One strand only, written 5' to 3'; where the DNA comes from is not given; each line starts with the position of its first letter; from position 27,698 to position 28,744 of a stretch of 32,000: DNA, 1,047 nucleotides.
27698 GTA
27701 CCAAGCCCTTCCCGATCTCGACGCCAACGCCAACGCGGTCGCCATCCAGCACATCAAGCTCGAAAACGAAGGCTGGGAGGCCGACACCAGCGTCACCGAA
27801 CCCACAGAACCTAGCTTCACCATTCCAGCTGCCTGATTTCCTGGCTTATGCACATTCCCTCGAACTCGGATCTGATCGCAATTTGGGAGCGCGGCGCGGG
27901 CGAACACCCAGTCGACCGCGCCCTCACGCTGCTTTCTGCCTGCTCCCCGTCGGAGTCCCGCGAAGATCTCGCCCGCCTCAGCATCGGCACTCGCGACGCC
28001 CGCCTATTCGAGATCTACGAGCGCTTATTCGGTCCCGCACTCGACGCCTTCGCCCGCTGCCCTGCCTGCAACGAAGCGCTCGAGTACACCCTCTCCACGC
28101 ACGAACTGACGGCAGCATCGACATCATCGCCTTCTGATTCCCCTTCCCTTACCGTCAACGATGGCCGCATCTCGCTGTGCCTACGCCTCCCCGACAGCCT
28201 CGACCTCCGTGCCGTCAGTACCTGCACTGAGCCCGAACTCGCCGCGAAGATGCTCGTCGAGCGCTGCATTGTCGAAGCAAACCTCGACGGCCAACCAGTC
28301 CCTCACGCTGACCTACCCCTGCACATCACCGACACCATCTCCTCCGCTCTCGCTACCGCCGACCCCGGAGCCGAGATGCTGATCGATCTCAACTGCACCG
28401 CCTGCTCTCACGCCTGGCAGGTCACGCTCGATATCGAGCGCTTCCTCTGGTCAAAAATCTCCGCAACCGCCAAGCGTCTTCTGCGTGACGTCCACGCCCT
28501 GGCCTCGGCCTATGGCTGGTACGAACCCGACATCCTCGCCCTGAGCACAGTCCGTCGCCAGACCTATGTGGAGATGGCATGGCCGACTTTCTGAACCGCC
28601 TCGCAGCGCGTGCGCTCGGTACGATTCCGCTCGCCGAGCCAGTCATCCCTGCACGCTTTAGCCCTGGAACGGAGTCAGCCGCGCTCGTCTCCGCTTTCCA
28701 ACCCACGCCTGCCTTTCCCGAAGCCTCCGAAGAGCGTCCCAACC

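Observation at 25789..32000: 5' module of an uncharacterised extracellular contractile injection system (eCIS) in an Acidobacteria-like chromosome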

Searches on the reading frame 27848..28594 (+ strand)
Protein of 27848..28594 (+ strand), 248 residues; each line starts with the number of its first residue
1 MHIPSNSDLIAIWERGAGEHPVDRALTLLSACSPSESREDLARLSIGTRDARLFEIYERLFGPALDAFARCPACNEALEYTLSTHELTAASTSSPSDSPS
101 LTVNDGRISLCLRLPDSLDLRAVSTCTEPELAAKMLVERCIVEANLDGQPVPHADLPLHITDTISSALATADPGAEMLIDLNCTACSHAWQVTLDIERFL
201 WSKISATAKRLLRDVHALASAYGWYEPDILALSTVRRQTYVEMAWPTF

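Call 6: search_protein_families(library=pfam, proteins=[window:27848-28594:+], max_evalue=0.01)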
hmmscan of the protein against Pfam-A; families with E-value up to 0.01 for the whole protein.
window:27848-28594:+ (248 aa): 2 families
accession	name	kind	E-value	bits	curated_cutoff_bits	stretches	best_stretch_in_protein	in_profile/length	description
PF12322.14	T4_baseplate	-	1.1e-05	25.7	24.5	1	27-197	47-215/219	T4 bacteriophage base plate protein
PF25206.1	DUF7836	-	0.0085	16.4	26.7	0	176-193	3-20/59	Domain of unknown function (DUF7836)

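Call 7: search_protein_families(library=ncbifam, proteins=[window:27848-28594:+], max_evalue=0.01)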
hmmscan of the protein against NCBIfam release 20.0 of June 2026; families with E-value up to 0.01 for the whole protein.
window:27848-28594:+ (248 aa): 0 families

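Call 11: search_protein_families(library=phrogs, proteins=[window:27848-28594:+], max_evalue=0.01)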
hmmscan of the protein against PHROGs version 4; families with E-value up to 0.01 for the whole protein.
window:27848-28594:+ (248 aa): 1 family
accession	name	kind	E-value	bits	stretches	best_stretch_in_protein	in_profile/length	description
phrog_150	-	tail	0.0027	18.2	0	8-157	38-177/282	baseplate hub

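Call 19: search_solved_structures(query=window:27848-28594:+, max_evalue=1)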
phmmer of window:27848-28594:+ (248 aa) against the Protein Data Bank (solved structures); distinct sequences matched with E-value up to 1: 0.

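Call 38: find_homologous_proteins(query=window:27848-28591:+, max_evalue=0.001)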
Query window:27848-28591:+ (248 aa): 180 proteins with E <= 0.001 among 1686 candidates; the best 120 are listed.
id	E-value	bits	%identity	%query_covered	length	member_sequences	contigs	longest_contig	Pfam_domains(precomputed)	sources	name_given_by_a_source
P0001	8.7e-158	541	99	100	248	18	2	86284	PF12322.15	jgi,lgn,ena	-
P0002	3.8e-136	471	89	100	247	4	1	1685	PF12322.15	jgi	-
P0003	1.7e-135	469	86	100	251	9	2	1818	PF12322.15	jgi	jgi:hypothetical protein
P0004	2.4e-130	452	84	100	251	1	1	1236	PF12322.15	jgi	jgi:hypothetical protein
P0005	6.0e-129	447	83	99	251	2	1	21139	-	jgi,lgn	jgi:hypothetical protein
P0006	1.3e-128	446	83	99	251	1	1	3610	PF12322.15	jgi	jgi:hypothetical protein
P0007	6.2e-128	444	80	100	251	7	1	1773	PF12322.15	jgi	jgi:hypothetical protein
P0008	4.5e-127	441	82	100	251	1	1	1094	PF12322.15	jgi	jgi:hypothetical protein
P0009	1.2e-126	439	80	100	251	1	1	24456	PF12322.15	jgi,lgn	jgi:hypothetical protein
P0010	2.0e-126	439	83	100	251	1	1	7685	PF12322.15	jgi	jgi:hypothetical protein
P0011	4.1e-126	438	82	100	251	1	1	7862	PF12322.15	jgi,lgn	jgi:hypothetical protein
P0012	2.7e-125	435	83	99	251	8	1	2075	-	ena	-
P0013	1.0e-124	433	80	100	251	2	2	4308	PF12322.15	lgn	-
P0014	1.7e-124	432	82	99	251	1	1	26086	-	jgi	jgi:hypothetical protein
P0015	2.5e-124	432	80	99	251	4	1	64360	PF12322.15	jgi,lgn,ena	-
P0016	9.0e-124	430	80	99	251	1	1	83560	PF12322.15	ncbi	-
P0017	3.0e-123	428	81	100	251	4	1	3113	PF12322.15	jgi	jgi:hypothetical protein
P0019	1.3e-121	423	81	99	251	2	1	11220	PF12322.15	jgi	jgi:hypothetical protein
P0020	5.0e-120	418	79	98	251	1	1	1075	PF12322.15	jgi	jgi:hypothetical protein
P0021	5.8e-120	418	79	99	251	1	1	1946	PF12322.15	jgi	jgi:hypothetical protein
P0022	8.0e-120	417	78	99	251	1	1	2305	PF12322.15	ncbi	-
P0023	1.9e-119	416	79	100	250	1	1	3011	PF12322.15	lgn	-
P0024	7.2e-119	414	78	100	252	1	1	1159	PF12322.15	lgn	-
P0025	1.2e-117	410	78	99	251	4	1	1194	PF12322.15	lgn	-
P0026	2.3e-117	409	76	99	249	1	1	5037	PF12322.15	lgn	-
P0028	6.1e-101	355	69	100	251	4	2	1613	PF12322.15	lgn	-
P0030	8.1e-100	352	66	100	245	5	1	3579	PF12322.15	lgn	-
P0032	3.0e-97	343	64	100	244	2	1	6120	PF12322.15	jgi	jgi:hypothetical protein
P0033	2.3e-96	340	66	100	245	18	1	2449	PF12322.15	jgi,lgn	jgi:hypothetical protein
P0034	3.0e-96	340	67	97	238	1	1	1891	PF12322.15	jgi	jgi:hypothetical protein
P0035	4.0e-96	340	65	100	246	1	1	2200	PF12322.15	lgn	-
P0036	3.3e-95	337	66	100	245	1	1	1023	PF12322.15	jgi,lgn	jgi:hypothetical protein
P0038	4.9e-93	329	63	100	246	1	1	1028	PF12322.15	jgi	jgi:hypothetical protein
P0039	3.3e-92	327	65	100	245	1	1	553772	PF12322.15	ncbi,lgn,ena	-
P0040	1.4e-91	325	66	98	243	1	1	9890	PF12322.15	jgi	jgi:hypothetical protein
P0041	6.8e-91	322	62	99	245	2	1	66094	PF12322.15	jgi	jgi:hypothetical protein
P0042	7.3e-91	322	63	100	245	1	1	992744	PF12322.15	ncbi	-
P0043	3.5e-89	317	65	98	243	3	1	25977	PF12322.15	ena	-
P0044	2.0e-88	314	64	100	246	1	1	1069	PF12322.15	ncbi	-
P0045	9.2e-88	312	62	98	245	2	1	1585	PF12322.15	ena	-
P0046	1.1e-86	309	63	98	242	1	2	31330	PF12322.15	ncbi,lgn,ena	-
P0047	1.0e-85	306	62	98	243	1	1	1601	PF12322.15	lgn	-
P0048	5.2e-85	303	61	98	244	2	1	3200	PF12322.15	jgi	jgi:hypothetical protein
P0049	6.6e-85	303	64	98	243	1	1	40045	PF12322.15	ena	-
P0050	8.7e-85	302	60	100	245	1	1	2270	PF12322.15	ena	-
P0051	2.4e-84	301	62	98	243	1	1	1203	PF12322.15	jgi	jgi:hypothetical protein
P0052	4.8e-84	300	61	99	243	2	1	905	PF12322.15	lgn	-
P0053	1.4e-83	299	59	99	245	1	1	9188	PF12322.15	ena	-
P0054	3.1e-83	297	60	98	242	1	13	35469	PF12322.15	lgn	-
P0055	9.9e-83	296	61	98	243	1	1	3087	PF12322.15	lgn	-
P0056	1.0e-82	296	62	100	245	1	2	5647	PF12322.15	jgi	jgi:hypothetical protein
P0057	3.3e-82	294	59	98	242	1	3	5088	PF12322.15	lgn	-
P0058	1.2e-81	292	59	98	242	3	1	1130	PF12322.15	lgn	-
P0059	1.8e-80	288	61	96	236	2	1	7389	PF12322.15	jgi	-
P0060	4.2e-80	287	61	96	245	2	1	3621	PF12322.15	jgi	jgi:hypothetical protein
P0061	5.4e-80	287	60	100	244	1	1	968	PF12322.15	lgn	-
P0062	2.8e-79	284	57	100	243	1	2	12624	PF12322.15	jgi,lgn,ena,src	-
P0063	3.8e-79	284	60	98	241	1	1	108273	PF12322.15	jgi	jgi:hypothetical protein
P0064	3.9e-79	284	60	98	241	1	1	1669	PF12322.15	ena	-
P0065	3.5e-78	281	59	98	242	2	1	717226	PF12322.15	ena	-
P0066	4.9e-78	280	60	100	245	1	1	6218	PF12322.15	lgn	-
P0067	1.5e-77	279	55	100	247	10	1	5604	PF12322.15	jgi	jgi:hypothetical protein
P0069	4.3e-77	277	58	99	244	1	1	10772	PF12322.15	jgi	jgi:hypothetical protein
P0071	2.5e-76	275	56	100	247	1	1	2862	PF12322.15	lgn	-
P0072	2.5e-75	272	59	96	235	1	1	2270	PF12322.15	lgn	-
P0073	6.7e-75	270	52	99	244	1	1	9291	PF12322.15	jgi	-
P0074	7.2e-75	270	55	98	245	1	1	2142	PF12322.15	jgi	jgi:hypothetical protein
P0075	7.3e-75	270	55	98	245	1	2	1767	PF12322.15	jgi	jgi:hypothetical protein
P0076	3.2e-74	268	57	98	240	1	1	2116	PF12322.15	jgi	jgi:hypothetical protein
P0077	3.7e-74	268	55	98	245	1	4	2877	PF12322.15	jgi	jgi:hypothetical protein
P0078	3.8e-74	268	56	98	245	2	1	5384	PF12322.15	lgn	-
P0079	4.2e-74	268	55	98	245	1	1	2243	PF12322.15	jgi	jgi:hypothetical protein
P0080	4.6e-74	267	55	98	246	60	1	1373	PF12322.15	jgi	jgi:hypothetical protein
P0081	5.2e-74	267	55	98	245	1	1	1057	PF12322.15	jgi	jgi:hypothetical protein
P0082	2.1e-73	265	55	100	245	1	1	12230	PF12322.15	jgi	jgi:hypothetical protein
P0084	2.6e-73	265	55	99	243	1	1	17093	PF12322.15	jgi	jgi:hypothetical protein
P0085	2.7e-73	265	53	98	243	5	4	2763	PF12322.15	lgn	-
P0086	6.1e-73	264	55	100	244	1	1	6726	PF12322.15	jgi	jgi:hypothetical protein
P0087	1.4e-72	263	56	100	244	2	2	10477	PF12322.15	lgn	-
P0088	2.4e-72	262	55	97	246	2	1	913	PF12322.15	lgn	-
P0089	4.1e-72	261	52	98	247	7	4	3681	PF12322.15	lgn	-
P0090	6.4e-72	260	54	98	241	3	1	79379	PF12322.15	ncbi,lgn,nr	ncbi:MAG TPA: phage baseplate protein [Candidatus Angelobacter sp.]|nr:phage baseplate protein [Cand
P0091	7.1e-72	260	55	96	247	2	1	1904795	PF12322.15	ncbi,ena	-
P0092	8.0e-72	260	55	96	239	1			PF12322.15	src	-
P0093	3.1e-71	258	55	98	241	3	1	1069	PF12322.15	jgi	-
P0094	4.9e-71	257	54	98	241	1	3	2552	PF12322.15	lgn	-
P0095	6.0e-69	251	50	98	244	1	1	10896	PF12322.15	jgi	jgi:hypothetical protein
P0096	1.2e-67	246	54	97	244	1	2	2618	PF12322.15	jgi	jgi:hypothetical protein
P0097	1.6e-67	246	57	84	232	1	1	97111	PF12322.15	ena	-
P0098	2.3e-67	245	52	95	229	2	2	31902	PF12322.15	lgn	-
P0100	7.3e-66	241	52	98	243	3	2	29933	PF12322.15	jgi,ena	-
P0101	2.5e-65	239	53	91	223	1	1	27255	PF12322.15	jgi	jgi:hypothetical protein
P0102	3.4e-63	232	44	98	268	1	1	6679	PF12322.15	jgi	jgi:hypothetical protein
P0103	2.2e-62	229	54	90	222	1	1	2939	PF12322.15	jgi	jgi:hypothetical protein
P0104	2.6e-62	229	48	96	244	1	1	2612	PF12322.15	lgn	-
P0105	1.4e-60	223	46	98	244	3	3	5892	PF12322.15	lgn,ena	-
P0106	2.6e-57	213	43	98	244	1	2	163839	PF12322.15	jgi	jgi:T4 bacteriophage base plate protein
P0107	2.9e-57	212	38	96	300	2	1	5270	PF12322.15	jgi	-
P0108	3.1e-57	212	41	96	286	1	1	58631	PF12322.15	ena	-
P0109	4.8e-57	212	40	96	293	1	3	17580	PF12322.15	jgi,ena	jgi:hypothetical protein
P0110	9.4e-57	211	41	96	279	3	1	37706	PF12322.15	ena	-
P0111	1.4e-56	210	43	97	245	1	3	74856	PF12322.15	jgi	jgi:T4 bacteriophage base plate protein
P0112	2.1e-56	210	56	76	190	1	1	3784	PF12322.15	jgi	jgi:hypothetical protein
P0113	1.5e-55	207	45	96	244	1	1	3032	PF12322.15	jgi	jgi:hypothetical protein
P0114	1.7e-55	207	45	98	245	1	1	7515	PF12322.15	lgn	-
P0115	2.1e-55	206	46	98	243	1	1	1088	PF12322.15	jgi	jgi:hypothetical protein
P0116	2.4e-55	206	43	98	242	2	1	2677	PF12322.15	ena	-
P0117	4.2e-55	205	43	98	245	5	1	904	PF12322.15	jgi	jgi:hypothetical protein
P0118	1.1e-54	204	44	98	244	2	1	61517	PF12322.15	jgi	jgi:hypothetical protein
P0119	4.0e-54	202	45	98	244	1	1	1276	PF12322.15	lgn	-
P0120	5.1e-54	202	42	98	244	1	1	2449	PF12322.15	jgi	jgi:hypothetical protein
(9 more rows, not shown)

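Call 39: find_encoding_contigs(protein=P0001, flank=10000, max_places=4)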
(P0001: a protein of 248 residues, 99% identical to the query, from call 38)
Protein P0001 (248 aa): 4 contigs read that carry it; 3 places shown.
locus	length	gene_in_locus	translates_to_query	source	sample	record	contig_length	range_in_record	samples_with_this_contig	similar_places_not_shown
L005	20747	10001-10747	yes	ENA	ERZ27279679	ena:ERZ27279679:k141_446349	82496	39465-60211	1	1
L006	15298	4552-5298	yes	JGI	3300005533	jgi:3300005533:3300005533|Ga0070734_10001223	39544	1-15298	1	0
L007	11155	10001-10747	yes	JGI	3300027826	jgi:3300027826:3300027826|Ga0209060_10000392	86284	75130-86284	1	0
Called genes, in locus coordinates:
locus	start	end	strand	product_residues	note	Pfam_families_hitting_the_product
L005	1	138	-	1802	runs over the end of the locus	PF05593:RHS_repeat (weak)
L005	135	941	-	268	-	-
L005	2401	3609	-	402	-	-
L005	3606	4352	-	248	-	-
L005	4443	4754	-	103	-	PF12728:HTH_17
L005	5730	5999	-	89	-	-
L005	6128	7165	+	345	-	PF00158:Sigma54_activat, PF14532:Sigma54_activ_2, PF07728:AAA_5 (weak), PF25601:AAA_lid_14, PF02954:HTH_8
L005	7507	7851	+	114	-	-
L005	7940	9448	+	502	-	PF04984:Phage_sheath_1, PF17482:Phage_sheath_1C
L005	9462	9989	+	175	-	PF06841:Phage_T4_gp19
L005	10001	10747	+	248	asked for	PF12322:T4_baseplate (faint)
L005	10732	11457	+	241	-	-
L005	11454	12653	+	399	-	PF14065:Pvc16_N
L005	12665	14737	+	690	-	PF22977:WHD, PF00004:AAA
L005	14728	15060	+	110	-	-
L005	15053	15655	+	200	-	-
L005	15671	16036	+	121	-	-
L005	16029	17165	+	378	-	-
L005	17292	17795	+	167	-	PF04717:Phage_base_V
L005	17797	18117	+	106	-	-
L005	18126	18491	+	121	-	PF04965:GPW_gp25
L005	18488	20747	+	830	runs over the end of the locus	-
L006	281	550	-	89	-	-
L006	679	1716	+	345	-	PF00158:Sigma54_activat, PF14532:Sigma54_activ_2, PF07728:AAA_5 (weak), PF25601:AAA_lid_14, PF02954:HTH_8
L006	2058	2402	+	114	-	-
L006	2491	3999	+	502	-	PF04984:Phage_sheath_1, PF17482:Phage_sheath_1C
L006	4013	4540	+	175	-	PF06841:Phage_T4_gp19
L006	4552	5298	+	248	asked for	PF12322:T4_baseplate (faint)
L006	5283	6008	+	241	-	-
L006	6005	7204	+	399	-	PF14065:Pvc16_N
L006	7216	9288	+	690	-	PF22977:WHD, PF00004:AAA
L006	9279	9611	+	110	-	-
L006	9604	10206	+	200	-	-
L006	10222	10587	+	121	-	-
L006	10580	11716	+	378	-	-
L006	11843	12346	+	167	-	PF04717:Phage_base_V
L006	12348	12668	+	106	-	-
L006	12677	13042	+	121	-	PF04965:GPW_gp25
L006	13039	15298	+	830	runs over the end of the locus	-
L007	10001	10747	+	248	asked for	PF12322:T4_baseplate (faint)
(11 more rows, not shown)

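Call 45: predict_structure(alignment_id=A2)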
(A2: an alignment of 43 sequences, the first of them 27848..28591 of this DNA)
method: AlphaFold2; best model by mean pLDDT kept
length: 248 residues; sequences in the alignment: 43
mean_pLDDT: 90.8   pTM: 0.85
mean pLDDT of the five models: 90.8, 89.9, 89.8, 89.2, 87.7
residues with pLDDT >= 90: 194; 70-90: 33; 50-70: 19; < 50: 2
segments of 3 or more residues with pLDDT < 50: none
pLDDT, mean of each block of 10 residues (from residue 1): 92 95 98 97 96 97 96 97 93 66 92 96 95 95 96 92 93 93 98 96 95 87 78 71 61
secondary structure, 60 per line:
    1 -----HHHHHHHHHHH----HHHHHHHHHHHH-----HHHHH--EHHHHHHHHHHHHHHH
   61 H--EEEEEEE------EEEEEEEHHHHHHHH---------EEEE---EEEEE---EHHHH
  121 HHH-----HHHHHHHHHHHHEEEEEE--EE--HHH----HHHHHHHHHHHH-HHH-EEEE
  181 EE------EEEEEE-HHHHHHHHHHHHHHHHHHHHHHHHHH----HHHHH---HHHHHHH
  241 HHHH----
elements in order: H6-16 H21-32 H38-42 H46-61 E64-70 E77-83 H84-91 E101-104 E108-112 H117-123 H129-140 E141-146 H160-171 E177-182 E189-194 H196-221 H226-230 H234-244

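Call 48: fold_search(model_id=the predicted structure, library=pdb)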
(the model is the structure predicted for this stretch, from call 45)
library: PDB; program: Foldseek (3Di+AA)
matches with E <= 10: 234; with E <= 0.001: 0
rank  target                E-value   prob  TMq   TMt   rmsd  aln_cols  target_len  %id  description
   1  9qpq_B                5.7e-01  0.04  0.10  0.11  21.2       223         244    9  The structure of the COPI leaf bound to GOLPH3 (released 2025-10-22)
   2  8v2g_A                1.1e+00  0.06  0.15  0.11  20.8       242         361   10  Cryo-EM structure of the KCa2.2 channel in apo state (released 2025-04-23)
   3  1k8k_A                1.1e+00  0.03  0.11  0.07  20.3       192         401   12  Crystal Structure of Arp2/3 Complex (released 2001-12-07)
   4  6k1q                  1.7e+00  0.03  0.10  0.07  17.5       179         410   14  Human endothelin receptor type-B in complex with inverse agonist IRL2500 (released 2019-07-17)
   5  4kop_D                1.8e+00  0.04  0.13  0.19  16.0       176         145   11  Crystal Structure of WHY2 from Arabidopsis thaliana (released 2013-11-13)
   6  6pgl_C                1.9e+00  0.02  0.11  0.13  20.9       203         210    8  Structure of Kluyveromyces marxianus Usb1 with uridine monophosphate (released 2019-12-11)
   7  3qfi                  2.1e+00  0.01  0.09  0.09  18.7       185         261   11  X-ray crystal structure of transcriptional regulator (EF0465) from Enterococcus faecalis, Northeast Structural Genomics  (released 2011-03-02)
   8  6z88_I                2.3e+00  0.03  0.11  0.15  19.4       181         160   10  human GTP cyclohydrolase I in complex with allosteric inhibitor (released 2020-12-09)
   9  2p9u_A                2.3e+00  0.02  0.11  0.07  20.0       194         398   12  Crystal structure of bovine Arp2/3 complex co-crystallized with AMP-PNP and calcium (released 2007-05-29)
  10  2wua_B                2.4e+00  0.05  0.12  0.09  12.2       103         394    9  Structure of the peroxisomal 3-ketoacyl-CoA thiolase from Sunflower (released 2010-05-12)
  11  3ves                  2.4e+00  0.04  0.15  0.09  19.5       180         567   12  Crystal structure of the O-carbamoyltransferase TobZ in complex with AMPCPP and carbamoyl phosphate (released 2012-01-25)
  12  4g3k_B                2.4e+00  0.03  0.13  0.20  18.4       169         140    9  Crystal structure of a. aeolicus nlh1 gaf domain in an inactive state (released 2013-05-29)
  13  3h20                  2.4e+00  0.03  0.13  0.12  19.7       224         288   13  Crystal structure of primase RepB' (released 2009-04-28)
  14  9i2b_A                2.5e+00  0.02  0.11  0.07  19.8       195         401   11  SPIN90-Arp2/3 nucleated bidirectional actin filaments (released 2025-09-03)
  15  3vex                  2.7e+00  0.04  0.16  0.09  19.6       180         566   14  Crystal structure of the O-carbamoyltransferase TobZ H14N variant in complex with carbamoyl adenylate intermediate (released 2012-01-25)
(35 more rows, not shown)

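Call 51: fold_search(model_id=the predicted structure, library=viral)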
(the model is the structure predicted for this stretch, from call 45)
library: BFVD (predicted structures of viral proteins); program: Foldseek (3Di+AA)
matches with E <= 10: 475; with E <= 0.001: 41
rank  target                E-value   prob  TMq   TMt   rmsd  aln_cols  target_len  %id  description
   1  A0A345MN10            4.1e-08  1.00  0.50  0.45   7.3       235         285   15  (no name in the UniProt tables at hand)
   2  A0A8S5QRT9            5.3e-08  1.00  0.56  0.52   5.9       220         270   19  Baseplate protein [Myoviridae sp. ctgXL3]
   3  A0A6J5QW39            5.9e-08  1.00  0.54  0.52   5.4       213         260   18  Baseplate hub assembly protein, bacteriophage T4-like [uncultured Caudovirales phage]
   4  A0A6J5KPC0            1.2e-07  1.00  0.45  0.40   7.2       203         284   10  Baseplate hub assembly protein, bacteriophage T4-like [uncultured Caudovirales phage]
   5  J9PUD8                1.2e-07  1.00  0.60  0.58   4.3       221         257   14  Uncharacterized protein [Bacillus phage BCD7]
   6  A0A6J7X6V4            1.4e-07  1.00  0.52  0.46   7.5       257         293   16  Uncharacterized protein [uncultured Caudovirales phage]
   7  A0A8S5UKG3            2.8e-07  1.00  0.59  0.64   4.0       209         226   16  Baseplate protein [Myoviridae sp. ctQf419]
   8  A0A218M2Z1            3.6e-07  1.00  0.49  0.48   6.3       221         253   11  Baseplate hub assembly chaperone [Acidovorax phage ACP17]
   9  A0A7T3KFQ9            6.1e-07  1.00  0.34  0.38   6.2       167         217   13  Uncharacterized protein [Campylobacter phage F361]
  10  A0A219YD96            7.6e-07  1.00  0.44  0.44   8.9       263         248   14  (no name in the UniProt tables at hand)
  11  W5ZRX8                9.9e-07  1.00  0.38  0.46   7.6       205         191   13  Baseplate hub assembly catalyst [Acinetobacter phage ZZ1]
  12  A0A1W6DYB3            1.2e-06  1.00  0.45  0.44   8.0       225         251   15  Putative baseplate hub subunit [Aeromonas phage phiA8-29]
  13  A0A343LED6            2.1e-06  1.00  0.55  0.48   7.5       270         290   11  Uncharacterized protein [Leptospira phage LE4]
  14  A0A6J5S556            2.2e-06  1.00  0.51  0.47   6.5       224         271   12  Baseplate hub assembly protein, bacteriophage T4-like [uncultured Caudovirales phage]
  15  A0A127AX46            2.3e-06  1.00  0.57  0.58   4.7       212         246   17  Baseplate hub subunit [Bacillus phage SP-15]
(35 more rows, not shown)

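Call 57: search_protein_families(library=pfam, proteins=[L005:2401-3609:-, L005:3606-4352:-, L005:135-941:-, L005:7507-7851:+, L005:14728-15060:+], max_evalue=0.0001)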
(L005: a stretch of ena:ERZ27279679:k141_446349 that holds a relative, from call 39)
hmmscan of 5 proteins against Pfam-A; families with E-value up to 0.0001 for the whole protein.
L005:2401-3609:- (402 aa): 1 family
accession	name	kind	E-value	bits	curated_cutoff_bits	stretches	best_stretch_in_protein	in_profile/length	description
PF01807.25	Zn_ribbon_DnaG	-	3.9e-05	23.8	24.9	0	140-182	32-69/98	CHC2 zinc finger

L005:3606-4352:- (248 aa): 0 families

L005:135-941:- (268 aa): 0 families

L005:7507-7851:+ (114 aa): 0 families

L005:14728-15060:+ (110 aa): 0 families

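Call 61: search_solved_structures(query=L005:12665-14734:+, max_evalue=1e-10)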
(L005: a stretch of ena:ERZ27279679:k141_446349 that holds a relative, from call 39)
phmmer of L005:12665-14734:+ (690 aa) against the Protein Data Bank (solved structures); distinct sequences matched with E-value up to 1e-10: 214 (the best 60 are shown).
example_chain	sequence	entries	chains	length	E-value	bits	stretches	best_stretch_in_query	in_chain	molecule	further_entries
6oaa_B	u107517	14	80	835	1e-31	113.5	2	479-618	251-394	Cell division control protein 48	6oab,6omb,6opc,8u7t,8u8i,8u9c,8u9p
8dar_A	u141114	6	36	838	1e-31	113.5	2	479-618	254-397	Cell division control protein 48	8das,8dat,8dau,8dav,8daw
6oa9_A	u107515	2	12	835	2.4e-31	112.2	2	479-618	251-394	Cell division control protein 48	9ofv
7wub_C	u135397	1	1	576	3.9e-31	111.6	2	480-616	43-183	Transitional endoplasmic reticulum ATPase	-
7wub_D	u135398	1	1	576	4.1e-31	111.5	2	480-616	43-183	Transitional endoplasmic reticulum ATPase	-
6mck_A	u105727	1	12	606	4.7e-31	111.3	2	480-616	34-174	Transitional endoplasmic reticulum ATPase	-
9ox9_A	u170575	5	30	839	5.7e-31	111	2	479-617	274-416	vesicle-fusing ATPase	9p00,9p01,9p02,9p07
5c18_A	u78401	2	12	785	1e-30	110.2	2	480-616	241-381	Transitional endoplasmic reticulum ATPase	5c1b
7rlj_A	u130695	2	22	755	1.1e-30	110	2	480-616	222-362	Transitional endoplasmic reticulum ATPase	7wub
8yka_A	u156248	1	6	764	1.2e-30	110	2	480-616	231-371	Transitional endoplasmic reticulum ATPase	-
7y4w_A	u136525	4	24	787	1.2e-30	109.9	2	480-616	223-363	Transitional endoplasmic reticulum ATPase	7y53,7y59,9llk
10qq_A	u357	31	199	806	1.3e-30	109.8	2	480-616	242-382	Transitional endoplasmic reticulum ATPase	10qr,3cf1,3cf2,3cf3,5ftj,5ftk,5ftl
7bp8_A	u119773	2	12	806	1.3e-30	109.8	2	480-616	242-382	Transitional endoplasmic reticulum ATPase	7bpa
7l5w_A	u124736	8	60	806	1.3e-30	109.8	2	480-616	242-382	Transitional endoplasmic reticulum ATPase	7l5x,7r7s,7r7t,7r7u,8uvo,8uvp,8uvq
7bp9_A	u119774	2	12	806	1.3e-30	109.8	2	480-616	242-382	Transitional endoplasmic reticulum ATPase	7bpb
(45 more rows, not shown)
